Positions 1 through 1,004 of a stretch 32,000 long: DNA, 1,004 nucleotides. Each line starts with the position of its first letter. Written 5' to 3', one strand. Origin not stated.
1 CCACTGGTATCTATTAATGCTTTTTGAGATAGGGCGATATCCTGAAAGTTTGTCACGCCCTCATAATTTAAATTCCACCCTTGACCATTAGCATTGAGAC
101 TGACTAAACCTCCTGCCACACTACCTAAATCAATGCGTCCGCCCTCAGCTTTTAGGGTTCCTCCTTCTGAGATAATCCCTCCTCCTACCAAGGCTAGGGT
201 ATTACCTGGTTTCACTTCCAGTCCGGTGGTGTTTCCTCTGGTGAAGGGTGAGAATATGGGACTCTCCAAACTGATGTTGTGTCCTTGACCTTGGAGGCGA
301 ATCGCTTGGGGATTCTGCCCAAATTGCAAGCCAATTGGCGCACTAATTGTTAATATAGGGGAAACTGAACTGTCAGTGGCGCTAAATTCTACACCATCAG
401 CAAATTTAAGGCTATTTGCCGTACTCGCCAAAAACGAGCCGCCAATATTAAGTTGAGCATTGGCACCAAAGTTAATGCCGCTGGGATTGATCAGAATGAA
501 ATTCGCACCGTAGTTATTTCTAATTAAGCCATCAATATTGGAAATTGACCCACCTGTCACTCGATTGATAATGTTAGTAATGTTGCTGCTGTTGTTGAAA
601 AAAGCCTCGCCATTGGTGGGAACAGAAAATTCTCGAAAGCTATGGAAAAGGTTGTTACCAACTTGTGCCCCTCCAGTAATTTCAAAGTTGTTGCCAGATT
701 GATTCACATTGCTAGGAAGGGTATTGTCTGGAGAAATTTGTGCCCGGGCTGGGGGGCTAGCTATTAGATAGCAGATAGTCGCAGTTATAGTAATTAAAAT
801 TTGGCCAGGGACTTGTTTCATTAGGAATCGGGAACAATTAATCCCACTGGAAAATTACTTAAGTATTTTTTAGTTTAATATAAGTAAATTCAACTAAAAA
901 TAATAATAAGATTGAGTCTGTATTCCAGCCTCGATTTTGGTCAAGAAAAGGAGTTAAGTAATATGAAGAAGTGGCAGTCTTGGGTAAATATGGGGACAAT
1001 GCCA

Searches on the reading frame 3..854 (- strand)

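Call 60: search_protein_families(library=pfam, proteins=[window:3-854:-], max_evalue=0.001)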
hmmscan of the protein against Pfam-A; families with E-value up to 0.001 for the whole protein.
window:3-854:- (284 aa): 1 family
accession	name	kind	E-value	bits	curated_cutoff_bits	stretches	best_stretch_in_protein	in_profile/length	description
PF05860.19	TPS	-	3.8e-67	227.3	33.5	1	38-283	1-238/252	TPS secretion domain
